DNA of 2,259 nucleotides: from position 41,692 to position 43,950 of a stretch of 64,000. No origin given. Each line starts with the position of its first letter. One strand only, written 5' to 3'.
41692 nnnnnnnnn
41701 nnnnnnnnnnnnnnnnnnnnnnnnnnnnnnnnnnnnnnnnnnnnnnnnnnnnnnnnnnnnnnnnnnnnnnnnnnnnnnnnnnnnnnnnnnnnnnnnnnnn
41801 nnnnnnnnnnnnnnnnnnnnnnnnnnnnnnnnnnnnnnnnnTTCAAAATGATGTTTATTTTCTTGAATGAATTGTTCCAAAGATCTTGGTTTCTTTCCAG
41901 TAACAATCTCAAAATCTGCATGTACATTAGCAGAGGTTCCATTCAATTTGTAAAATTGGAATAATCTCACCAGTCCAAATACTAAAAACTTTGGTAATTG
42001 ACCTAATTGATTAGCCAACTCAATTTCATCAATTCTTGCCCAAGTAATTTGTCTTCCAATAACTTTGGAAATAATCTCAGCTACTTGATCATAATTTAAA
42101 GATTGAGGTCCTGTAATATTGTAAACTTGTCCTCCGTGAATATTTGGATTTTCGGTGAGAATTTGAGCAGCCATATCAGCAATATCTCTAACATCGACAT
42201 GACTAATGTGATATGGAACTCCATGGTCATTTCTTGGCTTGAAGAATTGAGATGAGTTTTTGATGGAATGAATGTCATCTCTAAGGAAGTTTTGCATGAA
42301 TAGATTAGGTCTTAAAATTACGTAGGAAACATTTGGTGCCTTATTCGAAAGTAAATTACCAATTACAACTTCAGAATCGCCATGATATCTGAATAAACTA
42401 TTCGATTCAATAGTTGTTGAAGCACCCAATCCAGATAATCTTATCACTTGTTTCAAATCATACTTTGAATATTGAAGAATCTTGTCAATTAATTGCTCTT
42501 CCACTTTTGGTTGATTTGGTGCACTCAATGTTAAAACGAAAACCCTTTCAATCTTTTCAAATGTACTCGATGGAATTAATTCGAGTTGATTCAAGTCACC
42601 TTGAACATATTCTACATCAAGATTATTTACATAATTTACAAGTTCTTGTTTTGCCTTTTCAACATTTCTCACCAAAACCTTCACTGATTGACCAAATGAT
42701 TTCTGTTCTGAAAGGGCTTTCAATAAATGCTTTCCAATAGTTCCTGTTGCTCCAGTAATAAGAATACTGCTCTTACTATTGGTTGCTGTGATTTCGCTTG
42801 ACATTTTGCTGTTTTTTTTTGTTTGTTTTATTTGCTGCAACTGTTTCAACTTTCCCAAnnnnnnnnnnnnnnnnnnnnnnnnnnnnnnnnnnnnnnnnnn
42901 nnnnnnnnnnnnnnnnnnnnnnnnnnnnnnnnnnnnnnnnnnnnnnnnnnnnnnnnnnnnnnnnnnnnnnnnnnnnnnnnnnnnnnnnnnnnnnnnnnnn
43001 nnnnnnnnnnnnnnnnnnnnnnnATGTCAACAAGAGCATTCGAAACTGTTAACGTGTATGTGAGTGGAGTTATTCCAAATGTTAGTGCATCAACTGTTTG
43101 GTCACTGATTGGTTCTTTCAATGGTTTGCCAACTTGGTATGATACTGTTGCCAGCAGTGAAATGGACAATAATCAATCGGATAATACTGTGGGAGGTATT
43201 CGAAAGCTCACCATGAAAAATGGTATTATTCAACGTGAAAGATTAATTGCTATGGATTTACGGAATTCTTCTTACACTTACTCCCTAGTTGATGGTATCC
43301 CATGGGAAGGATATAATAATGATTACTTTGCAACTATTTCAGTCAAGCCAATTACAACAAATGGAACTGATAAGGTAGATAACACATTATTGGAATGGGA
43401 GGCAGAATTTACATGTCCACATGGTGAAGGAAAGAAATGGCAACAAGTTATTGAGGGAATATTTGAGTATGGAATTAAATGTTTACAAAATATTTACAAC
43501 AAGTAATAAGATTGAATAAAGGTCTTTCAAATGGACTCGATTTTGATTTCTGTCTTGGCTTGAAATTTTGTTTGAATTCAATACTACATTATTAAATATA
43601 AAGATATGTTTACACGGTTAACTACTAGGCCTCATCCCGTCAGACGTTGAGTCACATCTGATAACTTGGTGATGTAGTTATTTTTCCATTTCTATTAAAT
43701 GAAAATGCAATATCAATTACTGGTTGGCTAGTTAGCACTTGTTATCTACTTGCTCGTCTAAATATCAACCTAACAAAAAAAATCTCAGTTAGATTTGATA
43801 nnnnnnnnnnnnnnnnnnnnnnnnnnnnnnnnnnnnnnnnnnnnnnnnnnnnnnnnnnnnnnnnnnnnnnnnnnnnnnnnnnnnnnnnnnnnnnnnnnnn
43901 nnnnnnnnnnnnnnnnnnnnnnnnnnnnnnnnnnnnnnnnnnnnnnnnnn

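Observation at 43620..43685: Miniature 5S-derived element between SRPBCC and F-box genes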

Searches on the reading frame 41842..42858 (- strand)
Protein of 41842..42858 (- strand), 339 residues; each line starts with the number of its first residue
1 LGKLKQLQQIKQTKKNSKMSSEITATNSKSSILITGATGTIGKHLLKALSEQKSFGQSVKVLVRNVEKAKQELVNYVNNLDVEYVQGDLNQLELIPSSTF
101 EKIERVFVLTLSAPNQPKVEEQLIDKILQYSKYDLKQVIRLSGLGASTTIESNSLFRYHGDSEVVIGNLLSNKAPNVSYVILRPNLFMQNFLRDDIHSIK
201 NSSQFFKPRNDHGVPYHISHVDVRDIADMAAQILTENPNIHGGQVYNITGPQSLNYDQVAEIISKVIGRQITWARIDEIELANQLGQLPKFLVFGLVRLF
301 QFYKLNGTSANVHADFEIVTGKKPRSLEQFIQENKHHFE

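Call 38: search_protein_families(library=pfam, proteins=[window:41842-42858:-], max_evalue=0.01)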
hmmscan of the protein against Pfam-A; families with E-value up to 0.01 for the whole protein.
window:41842-42858:- (339 aa): 8 families
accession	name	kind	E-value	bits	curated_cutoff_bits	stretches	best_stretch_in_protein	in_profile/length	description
PF05368.20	NmrA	-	7.8e-22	78.7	27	1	29-311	2-275/298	NmrA-like family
PF13460.12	NAD_binding_10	-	1.9e-09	38.1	27.2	1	36-235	1-182/184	NAD(P)H-binding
PF01370.27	Epimerase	-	9.5e-07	28.9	20.9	1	32-93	1-54/240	NAD dependent epimerase/dehydratase family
PF07993.18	NAD_binding_4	-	0.00011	21.9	20.1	1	34-73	1-42/258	Male sterility protein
PF16363.11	GDP_Man_Dehyd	-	0.0006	19.8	27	1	33-95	1-67/332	GDP-mannose 4,6 dehydratase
PF01073.25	3Beta_HSD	-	0.0007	19.1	22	1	33-97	1-62/280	3-beta hydroxysteroid dehydrogenase/isomerase family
PF00106.31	adh_short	-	0.0052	16.7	26.6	1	32-94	3-63/195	short chain dehydrogenase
PF01118.30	Semialdhyde_dh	-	0.01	16.7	26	0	32-83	2-47/121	Semialdehyde dehydrogenase, NAD binding domain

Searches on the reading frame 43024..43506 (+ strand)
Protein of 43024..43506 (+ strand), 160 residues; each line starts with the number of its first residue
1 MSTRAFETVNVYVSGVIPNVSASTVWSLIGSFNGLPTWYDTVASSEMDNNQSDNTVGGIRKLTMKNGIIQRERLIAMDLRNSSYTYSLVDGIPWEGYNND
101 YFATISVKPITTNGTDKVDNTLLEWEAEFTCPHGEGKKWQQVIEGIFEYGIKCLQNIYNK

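Call 10: find_encoding_contigs(protein=window:43024-43506:+, flank=10000, max_places=10)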
Protein window:43024-43506:+ (160 aa): no gene with exactly this product is on record in the collection.

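Call 11: find_homologous_proteins(query=window:43024-43503:+)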
Query window:43024-43503:+ (160 aa): 2 proteins with E <= 0.001 among 11 candidates.
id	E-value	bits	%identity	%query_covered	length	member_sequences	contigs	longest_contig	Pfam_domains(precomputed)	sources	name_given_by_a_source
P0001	6.8e-100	350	96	99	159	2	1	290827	PF10604.16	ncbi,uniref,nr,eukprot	ncbi:predicted protein [Naegleria gruberi]|uniref:Predicted protein n=1 Tax=Naegleria gruberi TaxID=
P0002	3.4e-69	250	71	97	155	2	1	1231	PF10604.16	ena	-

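Call 12: find_encoding_contigs(protein=P0001, flank=10000, max_places=10)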
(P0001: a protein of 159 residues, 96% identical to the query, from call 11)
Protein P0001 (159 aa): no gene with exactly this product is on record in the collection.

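Call 13: find_encoding_contigs(protein=P0002, flank=10000, max_places=10)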
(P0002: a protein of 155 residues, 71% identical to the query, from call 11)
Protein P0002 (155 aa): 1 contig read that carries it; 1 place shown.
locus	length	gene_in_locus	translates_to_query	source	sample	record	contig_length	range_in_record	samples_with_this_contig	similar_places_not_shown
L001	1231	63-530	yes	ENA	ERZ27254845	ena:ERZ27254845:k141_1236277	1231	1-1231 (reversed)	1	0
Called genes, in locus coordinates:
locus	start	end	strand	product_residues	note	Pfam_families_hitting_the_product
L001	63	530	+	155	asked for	PF10604:Polyketide_cyc2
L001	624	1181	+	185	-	PF15469:Sec5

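Call 20: list_cluster_members(proteins=[P0001, window:43024-43503:+])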
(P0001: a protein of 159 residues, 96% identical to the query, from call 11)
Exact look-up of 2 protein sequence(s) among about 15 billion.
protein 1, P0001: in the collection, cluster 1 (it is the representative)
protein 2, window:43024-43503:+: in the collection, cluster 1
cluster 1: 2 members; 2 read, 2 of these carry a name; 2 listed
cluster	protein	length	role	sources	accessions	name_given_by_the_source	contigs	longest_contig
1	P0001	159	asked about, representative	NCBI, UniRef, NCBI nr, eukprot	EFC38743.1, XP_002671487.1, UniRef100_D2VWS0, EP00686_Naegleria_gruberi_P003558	predicted protein [Naegleria gruberi] | Predicted protein n=1 Tax=Naegleria gruberi TaxID=5762 RepID=D2VWS0_NAEGR | uncharacterized protein NAEGRDRAFT_73481 [Naegleria gruberi]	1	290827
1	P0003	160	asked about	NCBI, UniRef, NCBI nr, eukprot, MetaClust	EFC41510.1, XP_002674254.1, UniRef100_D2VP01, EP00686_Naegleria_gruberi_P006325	predicted protein [Naegleria gruberi] | Predicted protein n=1 Tax=Naegleria gruberi TaxID=5762 RepID=D2VP01_NAEGR | uncharacterized protein NAEGRDRAFT_70680 [Naegleria gruberi]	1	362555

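Call 38: search_protein_families(library=pfam, proteins=[window:43024-43503:+], max_evalue=0.01)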
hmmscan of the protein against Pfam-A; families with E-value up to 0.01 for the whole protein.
window:43024-43503:+ (160 aa): 1 family
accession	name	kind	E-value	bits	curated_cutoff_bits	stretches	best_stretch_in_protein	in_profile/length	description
PF10604.15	Polyketide_cyc2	-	4.4e-13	50.2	27.4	1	10-151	3-134/142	Polyketide cyclase / dehydrase and lipid transport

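Call 47: find_encoding_contigs(protein=P0003, flank=10000, max_places=10)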
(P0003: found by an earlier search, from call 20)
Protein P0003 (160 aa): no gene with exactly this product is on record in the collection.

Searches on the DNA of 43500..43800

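Call 3: search_rna_families(source=window, start=43500, end=43800, threshold=evalue, max_evalue=10, show_alignments=5)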
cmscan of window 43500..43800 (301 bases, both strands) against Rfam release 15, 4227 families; matches with E-value up to 10: 5.
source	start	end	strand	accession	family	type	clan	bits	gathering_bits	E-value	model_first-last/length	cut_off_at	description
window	43561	43693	-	RF00635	HAR1A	Gene; lncRNA;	-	20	40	3.9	1-118/118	no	Highly accelerated region 1A/1B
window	43552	43645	+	RF01193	snoR20a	Gene; snRNA; snoRNA; CD-box;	-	16.3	42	7.3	1-90/90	no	Small nucleolar RNA snoR20a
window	43659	43697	+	RF02551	DapZ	Cis-reg;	-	15.5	56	3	1-78/78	no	ABC transporter regulator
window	43501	43659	+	RF00553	SCARNA1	Gene; snRNA; snoRNA; scaRNA;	-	15.4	45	4.1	1-166/166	no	Small Cajal body specific RNA 1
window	43760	43793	+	RF02925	6A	Gene; sRNA;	-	14.4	41.2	6.6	1-52/52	no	6A RNA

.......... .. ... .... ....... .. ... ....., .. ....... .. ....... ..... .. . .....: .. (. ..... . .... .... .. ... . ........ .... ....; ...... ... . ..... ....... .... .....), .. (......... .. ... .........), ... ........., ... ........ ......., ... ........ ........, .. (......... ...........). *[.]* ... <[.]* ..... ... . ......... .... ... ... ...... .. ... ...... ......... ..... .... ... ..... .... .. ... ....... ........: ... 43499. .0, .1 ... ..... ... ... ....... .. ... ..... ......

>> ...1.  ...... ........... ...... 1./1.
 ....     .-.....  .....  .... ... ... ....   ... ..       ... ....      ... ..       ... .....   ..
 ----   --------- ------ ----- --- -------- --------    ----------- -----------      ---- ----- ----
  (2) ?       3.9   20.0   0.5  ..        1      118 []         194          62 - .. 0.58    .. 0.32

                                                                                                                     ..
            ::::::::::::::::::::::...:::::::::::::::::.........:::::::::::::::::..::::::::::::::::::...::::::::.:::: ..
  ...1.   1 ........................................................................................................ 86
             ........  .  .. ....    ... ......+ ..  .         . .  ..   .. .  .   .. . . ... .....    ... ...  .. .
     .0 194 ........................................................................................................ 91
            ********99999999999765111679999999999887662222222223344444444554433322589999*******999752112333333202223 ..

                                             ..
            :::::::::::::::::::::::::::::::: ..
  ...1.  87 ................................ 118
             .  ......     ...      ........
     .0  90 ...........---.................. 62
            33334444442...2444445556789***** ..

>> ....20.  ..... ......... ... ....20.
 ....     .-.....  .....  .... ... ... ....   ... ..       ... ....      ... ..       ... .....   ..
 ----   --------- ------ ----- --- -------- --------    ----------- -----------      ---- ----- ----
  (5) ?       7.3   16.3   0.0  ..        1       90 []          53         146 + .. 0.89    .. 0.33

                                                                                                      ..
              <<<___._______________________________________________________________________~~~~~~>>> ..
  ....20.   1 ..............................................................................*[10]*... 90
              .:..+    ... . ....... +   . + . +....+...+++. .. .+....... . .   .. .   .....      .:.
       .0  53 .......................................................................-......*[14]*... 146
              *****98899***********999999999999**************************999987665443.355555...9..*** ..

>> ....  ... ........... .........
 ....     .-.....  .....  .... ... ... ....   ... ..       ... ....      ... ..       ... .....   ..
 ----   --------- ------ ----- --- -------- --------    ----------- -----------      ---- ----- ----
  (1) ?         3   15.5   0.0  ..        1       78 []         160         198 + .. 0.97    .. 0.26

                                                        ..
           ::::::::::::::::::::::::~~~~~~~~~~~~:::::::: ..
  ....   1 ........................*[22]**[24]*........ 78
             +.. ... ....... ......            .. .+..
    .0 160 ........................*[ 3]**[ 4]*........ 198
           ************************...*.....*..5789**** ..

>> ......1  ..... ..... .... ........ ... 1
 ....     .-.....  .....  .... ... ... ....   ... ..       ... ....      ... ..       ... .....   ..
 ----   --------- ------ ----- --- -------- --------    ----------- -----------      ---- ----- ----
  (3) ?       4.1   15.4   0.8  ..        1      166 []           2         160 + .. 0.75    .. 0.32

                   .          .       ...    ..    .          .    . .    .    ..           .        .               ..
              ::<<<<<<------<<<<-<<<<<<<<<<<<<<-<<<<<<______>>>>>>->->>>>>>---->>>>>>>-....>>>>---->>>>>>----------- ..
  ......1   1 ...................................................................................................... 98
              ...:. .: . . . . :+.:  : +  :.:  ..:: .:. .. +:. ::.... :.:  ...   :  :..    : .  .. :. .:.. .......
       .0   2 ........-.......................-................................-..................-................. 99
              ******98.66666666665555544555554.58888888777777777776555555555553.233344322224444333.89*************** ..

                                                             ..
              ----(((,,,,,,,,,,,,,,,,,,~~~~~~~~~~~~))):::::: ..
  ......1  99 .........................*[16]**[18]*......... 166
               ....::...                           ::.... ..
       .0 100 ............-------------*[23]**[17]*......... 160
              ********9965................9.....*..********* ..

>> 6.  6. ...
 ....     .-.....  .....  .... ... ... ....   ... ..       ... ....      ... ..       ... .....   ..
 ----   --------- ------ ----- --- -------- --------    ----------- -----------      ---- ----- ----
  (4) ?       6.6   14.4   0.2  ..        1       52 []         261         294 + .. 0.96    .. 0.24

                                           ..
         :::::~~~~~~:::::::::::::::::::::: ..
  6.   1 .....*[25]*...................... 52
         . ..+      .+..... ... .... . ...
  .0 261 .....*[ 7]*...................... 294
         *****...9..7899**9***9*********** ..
